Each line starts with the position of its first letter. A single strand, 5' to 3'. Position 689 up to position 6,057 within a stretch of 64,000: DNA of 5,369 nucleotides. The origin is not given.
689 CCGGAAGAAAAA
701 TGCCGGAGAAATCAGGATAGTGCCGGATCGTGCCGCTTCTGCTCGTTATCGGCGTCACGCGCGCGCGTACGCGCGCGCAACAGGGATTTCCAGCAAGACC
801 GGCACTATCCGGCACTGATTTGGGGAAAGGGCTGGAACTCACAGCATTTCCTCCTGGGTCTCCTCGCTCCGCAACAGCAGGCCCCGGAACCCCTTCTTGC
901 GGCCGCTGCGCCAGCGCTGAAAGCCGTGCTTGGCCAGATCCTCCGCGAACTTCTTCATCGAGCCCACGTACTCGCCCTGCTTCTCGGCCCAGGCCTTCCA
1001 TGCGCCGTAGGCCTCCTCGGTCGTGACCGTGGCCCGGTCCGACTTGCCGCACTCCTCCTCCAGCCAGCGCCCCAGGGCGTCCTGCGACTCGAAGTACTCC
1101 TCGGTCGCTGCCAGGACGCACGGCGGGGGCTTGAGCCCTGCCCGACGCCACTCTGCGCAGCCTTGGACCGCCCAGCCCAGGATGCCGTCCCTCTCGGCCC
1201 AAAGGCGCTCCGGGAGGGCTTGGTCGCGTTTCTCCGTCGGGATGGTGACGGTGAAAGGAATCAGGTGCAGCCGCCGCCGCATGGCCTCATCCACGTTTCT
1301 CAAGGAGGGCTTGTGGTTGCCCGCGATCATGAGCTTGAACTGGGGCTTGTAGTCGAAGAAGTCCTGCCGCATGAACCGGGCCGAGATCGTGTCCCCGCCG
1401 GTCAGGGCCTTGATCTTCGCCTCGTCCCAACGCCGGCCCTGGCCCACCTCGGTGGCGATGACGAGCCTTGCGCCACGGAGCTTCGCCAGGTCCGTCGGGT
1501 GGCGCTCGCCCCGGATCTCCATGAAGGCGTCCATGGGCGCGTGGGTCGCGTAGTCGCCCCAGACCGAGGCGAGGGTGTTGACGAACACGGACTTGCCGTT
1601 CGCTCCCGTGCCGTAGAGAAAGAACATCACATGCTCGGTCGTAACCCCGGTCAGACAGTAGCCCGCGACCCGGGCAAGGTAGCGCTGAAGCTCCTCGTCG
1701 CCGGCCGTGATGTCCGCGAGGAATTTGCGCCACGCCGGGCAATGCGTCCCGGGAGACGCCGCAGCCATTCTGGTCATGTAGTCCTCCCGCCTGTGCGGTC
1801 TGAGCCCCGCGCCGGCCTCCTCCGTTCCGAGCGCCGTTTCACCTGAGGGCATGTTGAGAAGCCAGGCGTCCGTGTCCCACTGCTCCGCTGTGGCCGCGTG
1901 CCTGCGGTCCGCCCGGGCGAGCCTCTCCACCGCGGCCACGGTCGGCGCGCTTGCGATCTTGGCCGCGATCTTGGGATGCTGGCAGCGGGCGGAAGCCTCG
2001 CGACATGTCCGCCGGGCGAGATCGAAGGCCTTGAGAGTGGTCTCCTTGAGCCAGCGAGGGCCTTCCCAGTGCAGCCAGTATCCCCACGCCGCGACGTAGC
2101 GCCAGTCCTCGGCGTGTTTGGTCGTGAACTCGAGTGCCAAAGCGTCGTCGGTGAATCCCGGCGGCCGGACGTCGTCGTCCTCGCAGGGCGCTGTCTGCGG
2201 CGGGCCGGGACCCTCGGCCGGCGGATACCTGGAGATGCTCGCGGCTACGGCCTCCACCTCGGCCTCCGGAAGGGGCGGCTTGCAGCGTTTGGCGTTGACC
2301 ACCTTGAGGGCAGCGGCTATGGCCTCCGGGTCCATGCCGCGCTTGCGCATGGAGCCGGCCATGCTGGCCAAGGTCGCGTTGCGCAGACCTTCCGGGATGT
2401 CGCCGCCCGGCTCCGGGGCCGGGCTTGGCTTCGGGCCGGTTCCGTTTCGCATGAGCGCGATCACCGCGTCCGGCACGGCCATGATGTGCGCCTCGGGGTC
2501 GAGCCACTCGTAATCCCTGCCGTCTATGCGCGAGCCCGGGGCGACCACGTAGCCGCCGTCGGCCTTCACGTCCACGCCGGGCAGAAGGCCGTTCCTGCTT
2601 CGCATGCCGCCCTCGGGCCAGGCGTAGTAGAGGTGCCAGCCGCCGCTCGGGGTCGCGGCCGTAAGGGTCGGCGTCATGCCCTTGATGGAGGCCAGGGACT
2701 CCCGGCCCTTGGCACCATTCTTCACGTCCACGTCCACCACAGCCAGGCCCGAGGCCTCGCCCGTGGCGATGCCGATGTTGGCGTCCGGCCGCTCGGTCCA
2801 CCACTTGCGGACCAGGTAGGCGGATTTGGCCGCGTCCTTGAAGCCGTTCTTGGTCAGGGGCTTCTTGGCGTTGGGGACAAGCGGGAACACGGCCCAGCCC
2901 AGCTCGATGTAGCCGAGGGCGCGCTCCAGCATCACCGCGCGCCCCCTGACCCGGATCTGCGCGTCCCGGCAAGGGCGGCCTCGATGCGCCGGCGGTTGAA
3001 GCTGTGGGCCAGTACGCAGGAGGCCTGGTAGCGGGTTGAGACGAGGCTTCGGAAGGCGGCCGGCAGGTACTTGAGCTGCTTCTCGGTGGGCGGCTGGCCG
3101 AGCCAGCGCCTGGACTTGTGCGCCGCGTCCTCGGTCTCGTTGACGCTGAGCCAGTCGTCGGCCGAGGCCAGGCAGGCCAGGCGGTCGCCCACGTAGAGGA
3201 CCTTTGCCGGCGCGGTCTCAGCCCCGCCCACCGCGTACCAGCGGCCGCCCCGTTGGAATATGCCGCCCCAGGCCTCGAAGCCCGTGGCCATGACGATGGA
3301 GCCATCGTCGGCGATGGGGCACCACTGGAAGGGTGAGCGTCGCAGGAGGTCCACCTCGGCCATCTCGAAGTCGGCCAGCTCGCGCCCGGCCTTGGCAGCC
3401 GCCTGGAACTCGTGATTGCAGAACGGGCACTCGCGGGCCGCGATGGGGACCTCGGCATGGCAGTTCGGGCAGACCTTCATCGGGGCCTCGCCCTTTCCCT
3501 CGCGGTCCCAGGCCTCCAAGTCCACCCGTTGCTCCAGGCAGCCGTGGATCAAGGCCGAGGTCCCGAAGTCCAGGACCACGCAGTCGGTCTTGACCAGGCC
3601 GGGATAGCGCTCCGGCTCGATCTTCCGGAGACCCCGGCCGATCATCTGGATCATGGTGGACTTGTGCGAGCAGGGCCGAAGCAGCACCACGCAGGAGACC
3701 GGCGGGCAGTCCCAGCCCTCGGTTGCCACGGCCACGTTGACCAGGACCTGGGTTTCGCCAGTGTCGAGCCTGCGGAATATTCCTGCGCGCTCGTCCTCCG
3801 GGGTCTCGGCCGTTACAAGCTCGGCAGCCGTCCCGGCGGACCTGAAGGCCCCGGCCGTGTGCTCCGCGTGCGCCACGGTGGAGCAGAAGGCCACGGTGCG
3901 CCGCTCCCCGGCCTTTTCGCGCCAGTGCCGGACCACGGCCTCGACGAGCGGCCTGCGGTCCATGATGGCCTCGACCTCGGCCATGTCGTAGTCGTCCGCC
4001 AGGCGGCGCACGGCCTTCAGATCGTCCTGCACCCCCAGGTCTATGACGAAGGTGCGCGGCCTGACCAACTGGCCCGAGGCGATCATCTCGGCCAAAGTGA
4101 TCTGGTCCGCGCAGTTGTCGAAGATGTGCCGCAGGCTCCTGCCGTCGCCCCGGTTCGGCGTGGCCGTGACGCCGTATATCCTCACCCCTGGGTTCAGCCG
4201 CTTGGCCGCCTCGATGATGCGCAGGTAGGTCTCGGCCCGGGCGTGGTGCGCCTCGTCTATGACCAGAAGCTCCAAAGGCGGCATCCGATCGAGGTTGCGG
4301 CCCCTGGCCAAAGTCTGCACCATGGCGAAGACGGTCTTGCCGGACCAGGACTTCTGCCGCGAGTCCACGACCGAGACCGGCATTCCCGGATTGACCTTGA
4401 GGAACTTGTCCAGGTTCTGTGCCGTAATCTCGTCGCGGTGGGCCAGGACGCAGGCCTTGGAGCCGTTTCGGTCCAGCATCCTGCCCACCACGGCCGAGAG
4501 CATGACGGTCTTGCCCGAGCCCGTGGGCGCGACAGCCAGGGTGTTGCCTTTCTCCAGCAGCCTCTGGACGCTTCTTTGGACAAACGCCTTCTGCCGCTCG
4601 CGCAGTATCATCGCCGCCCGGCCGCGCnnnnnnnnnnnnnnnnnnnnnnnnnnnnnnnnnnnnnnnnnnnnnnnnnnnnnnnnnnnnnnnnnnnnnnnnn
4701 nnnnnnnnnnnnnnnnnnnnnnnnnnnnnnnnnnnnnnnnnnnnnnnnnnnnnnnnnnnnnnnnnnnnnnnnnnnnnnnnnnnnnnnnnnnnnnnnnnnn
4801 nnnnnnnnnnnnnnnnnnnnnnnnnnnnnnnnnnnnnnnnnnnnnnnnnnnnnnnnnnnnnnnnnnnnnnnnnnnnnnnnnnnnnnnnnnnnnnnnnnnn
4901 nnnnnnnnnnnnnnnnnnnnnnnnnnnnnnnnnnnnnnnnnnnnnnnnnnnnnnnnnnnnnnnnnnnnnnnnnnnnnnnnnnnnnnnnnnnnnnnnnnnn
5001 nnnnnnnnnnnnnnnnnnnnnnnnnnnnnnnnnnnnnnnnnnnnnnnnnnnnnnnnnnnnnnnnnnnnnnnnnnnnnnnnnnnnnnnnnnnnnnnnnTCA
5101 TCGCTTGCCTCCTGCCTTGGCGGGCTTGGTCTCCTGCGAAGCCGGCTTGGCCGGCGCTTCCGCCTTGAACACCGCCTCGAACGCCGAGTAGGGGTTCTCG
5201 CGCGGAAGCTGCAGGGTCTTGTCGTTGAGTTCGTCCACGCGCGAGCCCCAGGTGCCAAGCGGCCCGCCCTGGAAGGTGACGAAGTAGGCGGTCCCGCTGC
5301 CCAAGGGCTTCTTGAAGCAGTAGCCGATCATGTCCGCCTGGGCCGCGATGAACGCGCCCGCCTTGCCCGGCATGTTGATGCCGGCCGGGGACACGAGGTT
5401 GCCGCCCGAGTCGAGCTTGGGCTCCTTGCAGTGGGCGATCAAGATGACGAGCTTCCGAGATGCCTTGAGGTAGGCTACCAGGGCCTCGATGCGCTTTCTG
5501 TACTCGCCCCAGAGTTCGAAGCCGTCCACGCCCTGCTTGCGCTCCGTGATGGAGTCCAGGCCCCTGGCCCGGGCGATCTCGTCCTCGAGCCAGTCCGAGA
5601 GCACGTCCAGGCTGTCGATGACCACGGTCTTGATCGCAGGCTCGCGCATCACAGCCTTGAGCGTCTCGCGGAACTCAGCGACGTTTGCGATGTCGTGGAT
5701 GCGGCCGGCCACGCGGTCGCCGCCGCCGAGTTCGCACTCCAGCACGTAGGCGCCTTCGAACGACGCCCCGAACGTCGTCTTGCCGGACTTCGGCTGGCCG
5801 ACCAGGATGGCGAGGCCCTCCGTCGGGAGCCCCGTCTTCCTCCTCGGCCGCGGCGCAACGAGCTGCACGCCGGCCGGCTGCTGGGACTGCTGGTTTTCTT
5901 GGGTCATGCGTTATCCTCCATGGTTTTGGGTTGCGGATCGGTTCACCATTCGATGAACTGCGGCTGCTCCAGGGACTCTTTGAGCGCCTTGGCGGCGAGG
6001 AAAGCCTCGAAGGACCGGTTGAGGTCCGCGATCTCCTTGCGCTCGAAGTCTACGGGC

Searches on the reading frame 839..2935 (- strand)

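Call 19: search_protein_families(library=pfam, proteins=[window:839-2935:-], max_evalue=0.001)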
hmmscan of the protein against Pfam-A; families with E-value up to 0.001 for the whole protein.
window:839-2935:- (698 aa): 5 families
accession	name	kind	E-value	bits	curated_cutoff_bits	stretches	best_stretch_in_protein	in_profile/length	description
PF09250.16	Prim-Pol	-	3.4e-41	141.7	22.8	1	6-156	1-157/158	Bifunctional DNA primase/polymerase, N-terminal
PF08706.16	D5_N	-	1.1e-21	78.1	22.4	1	270-410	4-144/145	D5 N terminal like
PF08708.16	PriCT_1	-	9.9e-14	51.1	21.1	1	179-238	7-65/67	Primase C terminal 1 (PriCT-1)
PF19263.5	DUF5906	-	3.4e-13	50.7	27.6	1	440-554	1-114/114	Family of unknown function (DUF5906)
PF03288.22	Pox_D5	-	1.8e-05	25.5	21.4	1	618-682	3-69/86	Poxvirus D5 protein-like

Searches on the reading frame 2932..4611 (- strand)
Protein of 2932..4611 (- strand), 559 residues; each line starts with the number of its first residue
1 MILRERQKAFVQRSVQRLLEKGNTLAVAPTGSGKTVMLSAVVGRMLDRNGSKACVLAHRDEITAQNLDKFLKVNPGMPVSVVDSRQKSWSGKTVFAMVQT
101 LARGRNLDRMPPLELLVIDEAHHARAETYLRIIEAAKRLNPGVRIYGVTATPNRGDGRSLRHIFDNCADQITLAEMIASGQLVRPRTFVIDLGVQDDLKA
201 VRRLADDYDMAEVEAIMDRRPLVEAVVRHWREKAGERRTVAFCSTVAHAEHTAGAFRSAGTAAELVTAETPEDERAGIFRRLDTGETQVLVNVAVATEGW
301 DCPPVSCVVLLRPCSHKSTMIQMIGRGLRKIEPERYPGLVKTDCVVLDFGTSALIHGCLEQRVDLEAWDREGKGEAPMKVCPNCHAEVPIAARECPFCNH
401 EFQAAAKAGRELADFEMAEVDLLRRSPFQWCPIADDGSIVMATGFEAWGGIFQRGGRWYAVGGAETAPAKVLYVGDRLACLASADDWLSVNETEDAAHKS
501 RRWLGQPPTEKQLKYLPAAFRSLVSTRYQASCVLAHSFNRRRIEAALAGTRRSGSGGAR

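Call 19: search_protein_families(library=pfam, proteins=[window:2932-4611:-], max_evalue=0.001)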
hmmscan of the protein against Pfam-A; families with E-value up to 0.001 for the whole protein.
window:2932-4611:- (559 aa): 10 families
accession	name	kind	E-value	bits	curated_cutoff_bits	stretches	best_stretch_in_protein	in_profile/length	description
PF04851.21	ResIII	-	7.9e-20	71.8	22.5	1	2-154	3-164/164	Type III restriction enzyme, res subunit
PF00271.37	Helicase_C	-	2.7e-14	53.8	23.5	1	229-329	9-108/110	Helicase conserved C-terminal domain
PF00270.35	DEAD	-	2.6e-13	50.5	26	1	13-153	6-161/167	DEAD/DEAH box helicase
PF10571.15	UPF0547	-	4e-09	36.9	29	1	379-404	1-26/26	Uncharacterised protein family UPF0547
PF13604.12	AAA_30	-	7.7e-09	36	27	1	13-178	8-155/191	AAA domain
PF18766.7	SWI2_SNF2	-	1.9e-06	28.1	26.7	1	28-183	25-186/221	SWI2/SNF2 ATPase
PF13401.12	AAA_22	-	9.2e-05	23.2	27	1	21-128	5-100/130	AAA domain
PF13245.12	AAA_19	-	0.00024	21.7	25.1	1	14-137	4-115/134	AAA domain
PF25199.1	nSTAND_NTPase5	-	0.00078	19.7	34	0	22-82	42-102/145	Novel STAND NTPase 5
PF13240.11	Zn_Ribbon_1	-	0.00081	19.6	25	0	381-401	2-22/23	zinc-ribbon domain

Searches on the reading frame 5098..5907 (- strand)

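Call 19: search_protein_families(library=pfam, proteins=[window:5098-5907:-], max_evalue=0.001)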
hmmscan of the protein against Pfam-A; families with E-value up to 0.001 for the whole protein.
window:5098-5907:- (269 aa): 3 families
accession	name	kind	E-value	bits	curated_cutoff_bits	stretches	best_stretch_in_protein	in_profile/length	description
PF13479.12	AAA_24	-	3.7e-21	76.3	27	1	34-199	6-170/195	AAA domain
PF06745.19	ATPase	-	1e-05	25.5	26.6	0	71-114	99-142/231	KaiC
PF13481.12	AAA_25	-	0.00091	19.3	27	0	24-46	27-49/195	AAA domain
